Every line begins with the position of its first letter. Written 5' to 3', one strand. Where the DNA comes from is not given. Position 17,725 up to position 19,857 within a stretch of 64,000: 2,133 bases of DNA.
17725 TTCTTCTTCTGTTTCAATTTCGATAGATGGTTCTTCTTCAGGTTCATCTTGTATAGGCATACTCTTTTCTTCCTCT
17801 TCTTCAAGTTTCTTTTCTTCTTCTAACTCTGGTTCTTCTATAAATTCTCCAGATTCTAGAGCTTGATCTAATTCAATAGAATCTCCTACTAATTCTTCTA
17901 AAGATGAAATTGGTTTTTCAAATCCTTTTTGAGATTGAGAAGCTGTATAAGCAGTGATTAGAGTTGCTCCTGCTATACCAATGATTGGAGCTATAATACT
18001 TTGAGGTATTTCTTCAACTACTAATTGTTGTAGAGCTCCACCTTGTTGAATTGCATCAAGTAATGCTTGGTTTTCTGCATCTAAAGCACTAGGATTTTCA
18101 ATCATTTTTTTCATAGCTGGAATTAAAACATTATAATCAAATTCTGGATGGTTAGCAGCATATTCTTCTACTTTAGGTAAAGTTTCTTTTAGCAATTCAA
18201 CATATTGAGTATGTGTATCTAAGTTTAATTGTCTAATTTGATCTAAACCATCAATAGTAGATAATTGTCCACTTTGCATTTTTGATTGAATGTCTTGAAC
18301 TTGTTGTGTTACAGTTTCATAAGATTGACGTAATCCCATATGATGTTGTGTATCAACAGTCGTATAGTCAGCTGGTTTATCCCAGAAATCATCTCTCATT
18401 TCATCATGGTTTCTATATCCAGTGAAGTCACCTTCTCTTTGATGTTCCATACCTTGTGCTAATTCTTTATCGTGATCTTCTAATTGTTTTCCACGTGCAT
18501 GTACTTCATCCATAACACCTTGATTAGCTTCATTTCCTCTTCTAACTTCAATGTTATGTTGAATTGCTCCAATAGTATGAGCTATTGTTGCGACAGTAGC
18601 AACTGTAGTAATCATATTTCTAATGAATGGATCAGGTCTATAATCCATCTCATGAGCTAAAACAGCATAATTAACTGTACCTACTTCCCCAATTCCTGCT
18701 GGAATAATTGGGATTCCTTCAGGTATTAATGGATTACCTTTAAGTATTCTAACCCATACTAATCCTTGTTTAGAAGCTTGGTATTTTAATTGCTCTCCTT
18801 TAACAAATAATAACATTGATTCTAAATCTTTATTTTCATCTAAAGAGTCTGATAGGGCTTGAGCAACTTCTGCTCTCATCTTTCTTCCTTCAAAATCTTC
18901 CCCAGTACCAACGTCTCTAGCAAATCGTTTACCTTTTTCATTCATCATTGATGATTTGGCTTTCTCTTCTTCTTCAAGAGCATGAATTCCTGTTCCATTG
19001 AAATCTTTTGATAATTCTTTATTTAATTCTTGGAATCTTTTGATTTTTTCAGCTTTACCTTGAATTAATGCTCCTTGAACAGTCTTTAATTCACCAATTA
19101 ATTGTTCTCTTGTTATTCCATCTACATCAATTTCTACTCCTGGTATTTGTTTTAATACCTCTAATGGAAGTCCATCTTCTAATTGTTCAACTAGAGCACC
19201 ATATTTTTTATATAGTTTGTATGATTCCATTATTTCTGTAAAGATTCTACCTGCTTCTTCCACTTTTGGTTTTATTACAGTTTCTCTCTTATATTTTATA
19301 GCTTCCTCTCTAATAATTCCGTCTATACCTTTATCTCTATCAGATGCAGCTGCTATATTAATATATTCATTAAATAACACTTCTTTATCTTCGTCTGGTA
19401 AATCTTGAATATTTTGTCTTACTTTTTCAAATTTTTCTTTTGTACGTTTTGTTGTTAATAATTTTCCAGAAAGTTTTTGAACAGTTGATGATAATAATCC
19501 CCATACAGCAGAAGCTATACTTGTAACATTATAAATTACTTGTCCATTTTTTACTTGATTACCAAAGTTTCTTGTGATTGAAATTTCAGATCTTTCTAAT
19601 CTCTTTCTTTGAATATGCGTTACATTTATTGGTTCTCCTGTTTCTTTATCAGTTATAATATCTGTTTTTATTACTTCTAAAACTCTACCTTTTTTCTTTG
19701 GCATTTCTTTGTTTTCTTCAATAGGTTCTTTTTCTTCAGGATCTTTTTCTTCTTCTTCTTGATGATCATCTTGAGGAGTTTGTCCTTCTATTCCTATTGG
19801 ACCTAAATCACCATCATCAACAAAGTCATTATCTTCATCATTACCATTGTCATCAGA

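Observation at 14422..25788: An ~11 kb block of uncharacterised envelope and coiled-coil proteins lies in the dcw locus between pbpB and mraY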

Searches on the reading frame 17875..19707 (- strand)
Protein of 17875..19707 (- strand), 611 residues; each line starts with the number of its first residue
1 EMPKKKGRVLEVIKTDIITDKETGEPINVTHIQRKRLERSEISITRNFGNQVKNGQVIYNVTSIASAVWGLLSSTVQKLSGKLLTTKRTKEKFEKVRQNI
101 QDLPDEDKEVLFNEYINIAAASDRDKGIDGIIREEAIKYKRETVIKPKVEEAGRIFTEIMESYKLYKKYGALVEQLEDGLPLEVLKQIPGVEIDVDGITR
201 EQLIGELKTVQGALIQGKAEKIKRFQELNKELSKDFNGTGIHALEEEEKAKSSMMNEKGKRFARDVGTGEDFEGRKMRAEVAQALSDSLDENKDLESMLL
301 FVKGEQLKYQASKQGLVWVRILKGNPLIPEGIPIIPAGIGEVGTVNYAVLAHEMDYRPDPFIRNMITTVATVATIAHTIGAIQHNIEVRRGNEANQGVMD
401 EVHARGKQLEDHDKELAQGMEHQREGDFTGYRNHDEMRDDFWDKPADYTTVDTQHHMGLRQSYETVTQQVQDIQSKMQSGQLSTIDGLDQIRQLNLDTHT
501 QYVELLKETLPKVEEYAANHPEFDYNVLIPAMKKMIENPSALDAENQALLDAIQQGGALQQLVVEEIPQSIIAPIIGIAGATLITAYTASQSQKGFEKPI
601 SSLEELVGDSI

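Call 15: find_homologous_proteins(query=window:17881-19698:-, max_evalue=0.001)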
Query seq(606 aa) (606 aa): 4 proteins with E <= 0.001 among 8000 candidates.
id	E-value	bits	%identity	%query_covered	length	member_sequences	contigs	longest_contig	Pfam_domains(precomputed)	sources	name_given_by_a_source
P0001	4.8e-198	678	54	100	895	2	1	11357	-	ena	-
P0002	4.7e-30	123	25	95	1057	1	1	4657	-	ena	-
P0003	3.4e-27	114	24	92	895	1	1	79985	-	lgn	-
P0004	3.0e-23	101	24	95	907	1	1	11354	-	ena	-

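Call 16: find_encoding_contigs(protein=P0001, flank=10000, max_places=3)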
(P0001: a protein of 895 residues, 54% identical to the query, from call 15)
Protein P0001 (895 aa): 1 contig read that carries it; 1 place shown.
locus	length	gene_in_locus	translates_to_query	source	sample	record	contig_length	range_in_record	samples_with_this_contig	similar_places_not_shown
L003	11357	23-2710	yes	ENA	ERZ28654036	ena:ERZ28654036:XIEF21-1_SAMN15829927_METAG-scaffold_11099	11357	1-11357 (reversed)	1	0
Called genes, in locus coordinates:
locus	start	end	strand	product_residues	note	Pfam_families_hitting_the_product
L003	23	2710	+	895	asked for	-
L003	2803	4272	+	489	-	-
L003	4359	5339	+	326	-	PF10555:MraY_sig1 (weak), PF00953:Glycos_transf_4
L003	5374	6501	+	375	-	PF00070:Pyr_redox (faint), PF00890:FAD_binding_2 (faint), PF01266:DAO (faint), PF03486:HI0933_like, PF07992:Pyr_redox_2, PF13450:NAD_binding_8 (weak), PF13738:Pyr_redox_3, PF22780:HI0933_like_1st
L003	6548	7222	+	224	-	PF04298:Zn_peptidase_2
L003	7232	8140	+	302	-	PF03690:MYG1_exonuc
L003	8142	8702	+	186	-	-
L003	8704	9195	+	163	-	PF02620:YceD (faint)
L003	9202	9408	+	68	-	PF01783:Ribosomal_L32p, PF13248:Zn_ribbon_3 (faint)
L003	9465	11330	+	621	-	PF12705:PDDEXK_1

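Call 17: find_encoding_contigs(protein=P0003, flank=10000, max_places=3)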
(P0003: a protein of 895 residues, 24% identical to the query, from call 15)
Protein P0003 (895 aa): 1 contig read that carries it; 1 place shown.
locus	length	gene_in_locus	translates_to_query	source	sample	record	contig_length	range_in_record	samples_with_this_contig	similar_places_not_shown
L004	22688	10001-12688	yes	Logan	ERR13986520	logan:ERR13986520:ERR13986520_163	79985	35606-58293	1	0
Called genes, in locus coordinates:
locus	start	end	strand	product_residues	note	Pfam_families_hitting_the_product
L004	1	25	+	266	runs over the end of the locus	-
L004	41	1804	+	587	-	PF07973:tRNA_SAD, PF00587:tRNA-synt_2b, PF03129:HGTP_anticodon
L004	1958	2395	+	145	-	PF02381:MraZ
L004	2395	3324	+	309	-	PF01728:FtsJ (faint), PF01795:Methyltransf_5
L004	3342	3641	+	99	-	PF04977:DivIC (weak)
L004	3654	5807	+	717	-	PF03717:PBP_dimer, PF21922:PBP_dimer_2 (faint), PF00905:Transpeptidase, PF03793:PASTA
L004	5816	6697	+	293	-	-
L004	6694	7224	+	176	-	-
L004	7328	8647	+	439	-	-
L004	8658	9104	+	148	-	PF00383:dCMP_cyt_deam_1, PF14437:MafB19-deam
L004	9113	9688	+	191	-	-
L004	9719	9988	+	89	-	PF06949:DUF1292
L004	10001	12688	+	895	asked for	-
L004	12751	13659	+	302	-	PF03690:MYG1_exonuc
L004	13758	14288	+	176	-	-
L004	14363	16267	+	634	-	PF03717:PBP_dimer, PF00905:Transpeptidase, PF03793:PASTA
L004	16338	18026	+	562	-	-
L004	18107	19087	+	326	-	PF00953:Glycos_transf_4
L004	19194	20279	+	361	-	PF01098:FTSW_RODA_SPOVE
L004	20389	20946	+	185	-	PF13419:HAD_2 (weak), PF00440:TetR_N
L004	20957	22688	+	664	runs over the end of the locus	PF12051:DUF3533, PF12698:ABC2_membrane_3 (weak), PF01061:ABC2_membrane (weak)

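Call 18: find_encoding_contigs(protein=P0002, flank=10000, max_places=3)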
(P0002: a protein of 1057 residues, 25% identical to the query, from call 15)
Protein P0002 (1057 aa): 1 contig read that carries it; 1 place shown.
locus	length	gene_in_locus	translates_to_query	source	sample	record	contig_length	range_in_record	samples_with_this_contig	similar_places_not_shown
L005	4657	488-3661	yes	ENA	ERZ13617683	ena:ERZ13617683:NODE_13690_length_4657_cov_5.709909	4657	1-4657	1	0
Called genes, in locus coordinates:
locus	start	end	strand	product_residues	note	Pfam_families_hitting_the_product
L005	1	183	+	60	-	?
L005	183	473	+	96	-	PF06949:DUF1292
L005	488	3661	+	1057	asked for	-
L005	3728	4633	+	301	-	PF03690:MYG1_exonuc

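Call 19: find_encoding_contigs(protein=P0004, flank=10000, max_places=3)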
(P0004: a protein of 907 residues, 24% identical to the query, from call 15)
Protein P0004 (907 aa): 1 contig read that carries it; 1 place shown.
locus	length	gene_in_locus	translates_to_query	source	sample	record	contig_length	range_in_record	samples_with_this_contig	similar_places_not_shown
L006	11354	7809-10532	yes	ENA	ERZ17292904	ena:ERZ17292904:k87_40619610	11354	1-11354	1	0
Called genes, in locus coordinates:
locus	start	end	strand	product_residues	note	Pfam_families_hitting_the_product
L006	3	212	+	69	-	?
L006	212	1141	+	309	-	PF01795:Methyltransf_5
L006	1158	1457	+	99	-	PF04977:DivIC (weak)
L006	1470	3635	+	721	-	PF03717:PBP_dimer, PF00905:Transpeptidase, PF03793:PASTA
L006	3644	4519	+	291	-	-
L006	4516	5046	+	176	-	-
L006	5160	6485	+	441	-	-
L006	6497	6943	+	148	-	PF00383:dCMP_cyt_deam_1, PF14437:MafB19-deam, PF14439:Bd3614-deam (faint)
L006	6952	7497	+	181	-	-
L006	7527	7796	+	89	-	PF06949:DUF1292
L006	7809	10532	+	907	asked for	-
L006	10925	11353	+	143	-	?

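Call 37: find_homologous_proteins(query=A6, max_evalue=0.001)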
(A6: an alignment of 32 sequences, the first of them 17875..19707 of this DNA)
Query A6 (32 sequences) (611 aa, profile of the alignment): 1 proteins with E <= 0.001 among 8000 candidates.
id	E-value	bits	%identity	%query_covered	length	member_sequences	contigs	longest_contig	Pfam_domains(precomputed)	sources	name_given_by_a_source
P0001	4.4e-167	576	54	100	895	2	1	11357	-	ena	-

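Call 41: search_protein_families(library=pfam, max_evalue=0.01, proteins=[L004:16338-18023:+, L003:2803-4269:+, L004:13758-14285:+, L004:10001-12685:+])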
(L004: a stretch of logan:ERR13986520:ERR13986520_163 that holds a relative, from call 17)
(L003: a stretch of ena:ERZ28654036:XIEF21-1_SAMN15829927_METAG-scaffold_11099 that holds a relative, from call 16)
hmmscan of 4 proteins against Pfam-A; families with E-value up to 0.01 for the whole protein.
L004:16338-18023:+ (562 aa): 0 families

L003:2803-4269:+ (489 aa): 0 families

L004:13758-14285:+ (176 aa): 0 families

L004:10001-12685:+ (895 aa): 0 families

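Call 58: find_homologous_proteins(query=L004:10871-12685:+, max_evalue=0.001)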
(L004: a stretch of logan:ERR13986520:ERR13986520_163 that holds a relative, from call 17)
Query L004:10871-12685:+ (605 aa): 58 proteins with E <= 0.001 among 8000 candidates.
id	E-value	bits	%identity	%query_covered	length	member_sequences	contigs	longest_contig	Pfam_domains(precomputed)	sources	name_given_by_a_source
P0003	0.0e+0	1319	100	100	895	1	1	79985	-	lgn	-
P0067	0.0e+0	1040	79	99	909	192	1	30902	-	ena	-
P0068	2.6e-293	992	76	98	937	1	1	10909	-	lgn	-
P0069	9.7e-293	990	75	99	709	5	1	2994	-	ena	-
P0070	1.1e-291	986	75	98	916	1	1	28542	-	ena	-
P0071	2.4e-291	985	75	99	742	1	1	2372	-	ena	-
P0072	5.9e-290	981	75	99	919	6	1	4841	-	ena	-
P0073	5.0e-289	977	75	99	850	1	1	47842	-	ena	-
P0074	8.3e-289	977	75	98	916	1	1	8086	-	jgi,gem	-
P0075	1.9e-287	972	75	98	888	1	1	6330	-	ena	-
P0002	2.6e-286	968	74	99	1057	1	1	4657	-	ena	-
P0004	4.2e-269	912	70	99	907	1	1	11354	-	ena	-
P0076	5.6e-266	901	69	99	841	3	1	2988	-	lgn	-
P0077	6.6e-256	868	68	97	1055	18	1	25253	-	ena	-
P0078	1.1e-217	742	58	100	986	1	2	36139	-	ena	-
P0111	6.9e-116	406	39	97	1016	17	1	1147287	-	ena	-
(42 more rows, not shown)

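Call 66: find_encoding_contigs(protein=P0111, flank=10000, max_places=1)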
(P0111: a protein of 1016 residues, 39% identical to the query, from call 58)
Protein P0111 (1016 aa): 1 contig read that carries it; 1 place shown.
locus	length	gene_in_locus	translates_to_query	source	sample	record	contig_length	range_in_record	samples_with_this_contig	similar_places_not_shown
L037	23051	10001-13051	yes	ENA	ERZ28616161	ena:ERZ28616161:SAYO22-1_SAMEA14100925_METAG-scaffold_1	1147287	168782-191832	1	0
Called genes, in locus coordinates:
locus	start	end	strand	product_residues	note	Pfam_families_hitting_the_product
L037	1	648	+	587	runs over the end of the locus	PF07973:tRNA_SAD, PF00587:tRNA-synt_2b, PF03129:HGTP_anticodon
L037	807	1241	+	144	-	PF02381:MraZ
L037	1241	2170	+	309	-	PF01795:Methyltransf_5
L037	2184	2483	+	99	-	PF04977:DivIC (weak)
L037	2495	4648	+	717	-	PF03717:PBP_dimer, PF00905:Transpeptidase, PF03793:PASTA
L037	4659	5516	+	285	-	-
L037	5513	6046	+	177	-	-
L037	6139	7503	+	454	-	-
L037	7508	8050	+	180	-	-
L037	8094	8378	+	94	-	PF06949:DUF1292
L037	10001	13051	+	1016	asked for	-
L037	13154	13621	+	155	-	PF06998:DUF1307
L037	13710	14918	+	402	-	PF00871:Acetate_kinase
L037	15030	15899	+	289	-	PF00781:DAGK_cat, PF19279:YegS_C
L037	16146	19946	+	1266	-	PF00092:VWA, PF13519:VWA_2, PF05738:Cna_B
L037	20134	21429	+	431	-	-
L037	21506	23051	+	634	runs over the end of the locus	PF03717:PBP_dimer, PF00905:Transpeptidase, PF03793:PASTA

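Call 69: predict_structure(alignment_id=A8)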
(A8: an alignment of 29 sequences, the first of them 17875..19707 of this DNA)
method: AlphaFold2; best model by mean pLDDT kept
length: 611 residues; sequences in the alignment: 29
mean_pLDDT: 58.8   pTM: 0.43
mean pLDDT of the five models: 58.8, 53.7, 53.0, 52.6, 52.4
residues with pLDDT >= 90: 27; 70-90: 196; 50-70: 167; < 50: 221
segments of 3 or more residues with pLDDT < 50: 1-4, 30-83, 249-270, 313-393, 560-611
pLDDT, mean of each block of 10 residues (from residue 1): 61 84 71 33 29 29 33 40 57 83 86 69 58 80 80 81 85 87 78 79 89 91 86 63 51 36 33 71 90 93 75 42 33 30 25 31 36 32 33 52 60 61 56 52 60 65 61 57 65 73 77 76 68 79 68 56 41 29 28 28 28 27
secondary structure, 60 per line:
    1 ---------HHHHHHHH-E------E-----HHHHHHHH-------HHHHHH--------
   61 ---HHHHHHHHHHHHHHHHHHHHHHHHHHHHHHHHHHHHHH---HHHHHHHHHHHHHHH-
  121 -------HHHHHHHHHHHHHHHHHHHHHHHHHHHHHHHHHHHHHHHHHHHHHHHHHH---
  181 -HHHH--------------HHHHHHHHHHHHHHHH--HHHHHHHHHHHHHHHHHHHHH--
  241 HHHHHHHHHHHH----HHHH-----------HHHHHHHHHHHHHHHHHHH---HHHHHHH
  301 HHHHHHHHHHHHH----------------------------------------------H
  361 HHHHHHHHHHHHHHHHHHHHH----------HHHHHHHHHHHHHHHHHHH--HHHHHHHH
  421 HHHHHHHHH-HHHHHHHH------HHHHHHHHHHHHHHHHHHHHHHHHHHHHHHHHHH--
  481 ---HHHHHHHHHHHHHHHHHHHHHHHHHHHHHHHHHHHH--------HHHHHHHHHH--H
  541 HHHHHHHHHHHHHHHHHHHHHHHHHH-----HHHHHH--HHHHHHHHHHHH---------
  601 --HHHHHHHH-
elements in order: H10-17 H32-39 H47-52 H64-101 H105-119 H128-177 H182-185 H200-215 H218-238 H241-252 H257-260 H272-290 H294-313 H360-381 H392-410 H413-429 H431-438 H445-478 H484-519 H528-537 H540-566 H572-577 H580-591 H603-610

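Call 71: fold_search(model_id=the predicted structure, library=pdb)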
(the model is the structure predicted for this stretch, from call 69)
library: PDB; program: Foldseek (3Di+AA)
matches with E <= 10: 143; with E <= 0.001: 0
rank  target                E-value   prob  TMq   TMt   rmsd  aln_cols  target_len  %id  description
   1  7rdr_A                4.8e-01  0.14  0.12  0.15  29.8       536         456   13  Circular tandem repeat protein with novel repeat topology and enhanced subunit contact surfaces (released 2021-09-01)
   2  5m4y_C                6.0e-01  0.38  0.11  0.29  17.6       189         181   14  Crystal structure of the Sec3/Sso2 complex at 2.20 angstrom resolution (released 2017-02-08)
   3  8oyy_A                7.9e-01  0.38  0.13  0.27  19.1       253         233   16  De novo designed soluble GPCR-like fold GLF_32 (released 2023-10-18)
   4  5m4y_A                1.4e+00  0.33  0.11  0.32  17.4       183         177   15  Crystal structure of the Sec3/Sso2 complex at 2.20 angstrom resolution (released 2017-02-08)
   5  1fio                  1.5e+00  0.25  0.11  0.29  17.9       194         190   17  CRYSTAL STRUCTURE OF YEAST T-SNARE PROTEIN SSO1 (released 2000-10-11)
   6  9o9d_B                1.5e+00  0.04  0.08  0.09  32.8       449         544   10  Transporter associated with antigen processing (TAP) EQ mutant bound to the viral protein bUL49.5 in the outward-facin (released 2025-09-10)
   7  4mrn_A                1.5e+00  0.08  0.10  0.10  27.9       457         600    8  Structure of a bacterial Atm1-family ABC transporter (released 2014-03-19)
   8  4mrn_B                1.7e+00  0.07  0.10  0.10  27.2       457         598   10  Structure of a bacterial Atm1-family ABC transporter (released 2014-03-19)
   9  3euh_B                1.9e+00  0.14  0.10  0.17  21.2       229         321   13  Crystal Structure of the MukE-MukF Complex (released 2009-01-20)
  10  5vjs                  2.1e+00  0.23  0.11  0.27  14.2       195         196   12  De Novo Photosynthetic Reaction Center Protein Equipped with Heme B, a synthetic Zn porphyrin, and Zn(II) cations (released 2018-04-25)
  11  6quz_C                2.1e+00  0.08  0.10  0.11  31.0       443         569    7  Structure of ATPgS-bound outward-facing TM287/288 in complex with sybody Sb_TM35 (released 2019-05-29)
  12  6r1j_D                2.1e+00  0.08  0.08  0.17  34.4       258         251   17  Structure of the soluble AhlC triple head mutant of the tripartite alpha-pore forming toxin, AHL, from Aeromonas hydro (released 2019-07-10)
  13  6h2e_Q                2.2e+00  0.08  0.07  0.15  35.6       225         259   17  Structure of the soluble AhlC of the tripartite alpha-pore forming toxin, AHL, from Aeromonas hydrophila. (released 2019-07-10)
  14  7ng9_A                2.2e+00  0.08  0.11  0.15  37.1       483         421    9  Trimeric efflux pump Klebsiella TolC (released 2021-06-30)
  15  7bcw_A                2.2e+00  0.07  0.11  0.11  30.6       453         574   10  Structure of MsbA in Salipro with ADP vanadate (released 2022-01-12)
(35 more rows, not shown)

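Call 84: search_protein_representatives(alignment_id=A8)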
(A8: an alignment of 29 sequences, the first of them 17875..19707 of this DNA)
Query: 29 sequences, 910 profile positions. Proteins with E-value up to 0.001 (for the whole library): 380; up to 1e-10: 308; up to 1e-30: 224. The best 150 are listed.
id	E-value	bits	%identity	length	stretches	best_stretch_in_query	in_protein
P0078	0.0e+00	1182.3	-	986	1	1-909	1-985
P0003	0.0e+00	1161.5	-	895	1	1-908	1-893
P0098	0.0e+00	1122.1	-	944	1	4-908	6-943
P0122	0.0e+00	1068.2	-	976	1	1-900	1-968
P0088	0.0e+00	1055.0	-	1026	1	21-905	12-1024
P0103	0.0e+00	1049.2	-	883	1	4-908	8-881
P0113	0.0e+00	1046.8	-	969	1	4-909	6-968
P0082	0.0e+00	1044.5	-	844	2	191-909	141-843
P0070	0.0e+00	1027.1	-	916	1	33-905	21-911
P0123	2.0e-297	1006.0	-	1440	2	99-909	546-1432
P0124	5.4e-290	981.4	-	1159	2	35-906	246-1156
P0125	8.7e-289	977.4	-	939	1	1-907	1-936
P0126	3.7e-283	958.8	-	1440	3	86-907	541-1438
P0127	8.2e-282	954.3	-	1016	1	5-907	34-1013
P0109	7.0e-281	951.2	-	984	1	3-905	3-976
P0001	1.7e-191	655.4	-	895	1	163-902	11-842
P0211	3.9e-164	564.9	-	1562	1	83-907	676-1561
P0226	1.6e-131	456.9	-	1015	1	47-882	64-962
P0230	1.0e-117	411.3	-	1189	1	4-881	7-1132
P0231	1.5e-115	404.1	-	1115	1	5-904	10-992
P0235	1.1e-109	384.7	-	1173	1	9-880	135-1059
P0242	1.2e-105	371.3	-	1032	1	4-906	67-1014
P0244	1.7e-102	360.9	-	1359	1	4-905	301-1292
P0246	2.0e-101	357.4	-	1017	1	66-890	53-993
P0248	2.3e-97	343.9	-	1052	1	68-901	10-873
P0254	7.7e-94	332.3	-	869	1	51-905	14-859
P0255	2.1e-92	327.5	-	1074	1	3-879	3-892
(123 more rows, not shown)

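Call 85: list_cluster_members(proteins=[P0255, P0254, P0248, P0246, P0244, P0242, P0235, P0231, P0230, P0226])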
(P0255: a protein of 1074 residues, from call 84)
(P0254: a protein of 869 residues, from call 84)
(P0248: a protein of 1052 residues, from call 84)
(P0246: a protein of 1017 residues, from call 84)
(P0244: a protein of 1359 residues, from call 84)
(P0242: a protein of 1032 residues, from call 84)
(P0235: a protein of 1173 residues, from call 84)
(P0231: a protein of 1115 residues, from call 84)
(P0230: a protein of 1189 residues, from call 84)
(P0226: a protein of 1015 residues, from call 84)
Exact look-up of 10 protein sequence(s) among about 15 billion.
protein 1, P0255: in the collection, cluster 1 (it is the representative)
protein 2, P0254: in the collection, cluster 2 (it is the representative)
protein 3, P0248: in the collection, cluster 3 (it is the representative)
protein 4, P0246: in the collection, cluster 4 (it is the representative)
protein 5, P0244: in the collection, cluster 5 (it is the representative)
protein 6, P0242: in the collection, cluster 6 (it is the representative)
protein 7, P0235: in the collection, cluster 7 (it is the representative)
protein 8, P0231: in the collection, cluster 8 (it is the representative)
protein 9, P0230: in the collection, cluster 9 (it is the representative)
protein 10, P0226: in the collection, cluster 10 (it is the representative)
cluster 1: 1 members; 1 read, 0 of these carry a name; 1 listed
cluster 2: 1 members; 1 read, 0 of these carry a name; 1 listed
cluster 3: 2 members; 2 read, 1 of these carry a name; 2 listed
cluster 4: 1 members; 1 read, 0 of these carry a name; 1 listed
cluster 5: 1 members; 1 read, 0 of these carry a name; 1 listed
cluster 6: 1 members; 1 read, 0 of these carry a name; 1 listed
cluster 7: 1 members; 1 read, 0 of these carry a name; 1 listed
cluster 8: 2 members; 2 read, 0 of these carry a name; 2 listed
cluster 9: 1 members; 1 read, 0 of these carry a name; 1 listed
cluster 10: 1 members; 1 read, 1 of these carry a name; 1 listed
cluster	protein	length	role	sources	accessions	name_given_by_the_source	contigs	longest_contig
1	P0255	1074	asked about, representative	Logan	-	-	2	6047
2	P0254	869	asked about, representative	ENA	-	-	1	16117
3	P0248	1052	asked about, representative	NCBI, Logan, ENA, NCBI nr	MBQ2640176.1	MAG: hypothetical protein IJF92_05415 [Bacilli bacterium] | hypothetical protein [Bacilli bacterium]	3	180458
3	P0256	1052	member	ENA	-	-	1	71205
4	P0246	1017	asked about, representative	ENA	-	-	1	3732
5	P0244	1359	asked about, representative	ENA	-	-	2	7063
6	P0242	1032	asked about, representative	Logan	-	-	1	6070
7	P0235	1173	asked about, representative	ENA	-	-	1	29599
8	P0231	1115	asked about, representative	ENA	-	-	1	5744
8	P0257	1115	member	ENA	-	-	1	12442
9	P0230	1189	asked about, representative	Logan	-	-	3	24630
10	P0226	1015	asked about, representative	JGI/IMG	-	muramidase (phage lysozyme)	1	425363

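Call 86: find_encoding_contigs(protein=P0226, flank=10000, max_places=1)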
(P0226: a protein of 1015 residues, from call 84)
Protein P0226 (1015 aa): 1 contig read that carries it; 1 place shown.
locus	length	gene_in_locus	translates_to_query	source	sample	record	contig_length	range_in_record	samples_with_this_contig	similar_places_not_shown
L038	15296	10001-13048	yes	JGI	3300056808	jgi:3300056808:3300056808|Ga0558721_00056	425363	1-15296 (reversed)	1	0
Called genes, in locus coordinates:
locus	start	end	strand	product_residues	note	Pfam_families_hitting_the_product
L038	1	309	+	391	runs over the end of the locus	PF00933:Glyco_hydro_3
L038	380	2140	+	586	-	PF01935:DUF87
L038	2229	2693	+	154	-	PF04472:SepF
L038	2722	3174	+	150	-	PF05103:DivIVA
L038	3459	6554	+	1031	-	PF00133:tRNA-synt_1, PF09334:tRNA-synt_1g (faint), PF08264:Anticodon_1, PF19302:DUF5915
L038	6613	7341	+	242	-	PF00106:adh_short, PF08659:KR, PF23441:SDR, PF13561:adh_short_C2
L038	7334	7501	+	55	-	-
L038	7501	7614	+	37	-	-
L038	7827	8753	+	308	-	PF06838:Met_gamma_lyase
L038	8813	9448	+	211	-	PF18936:DUF5684, PF13240:Zn_Ribbon_1 (weak)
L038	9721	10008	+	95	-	PF06949:DUF1292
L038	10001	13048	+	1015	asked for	-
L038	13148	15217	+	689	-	PF03412:Peptidase_C39, PF00664:ABC_membrane, PF00005:ABC_tran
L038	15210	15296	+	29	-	?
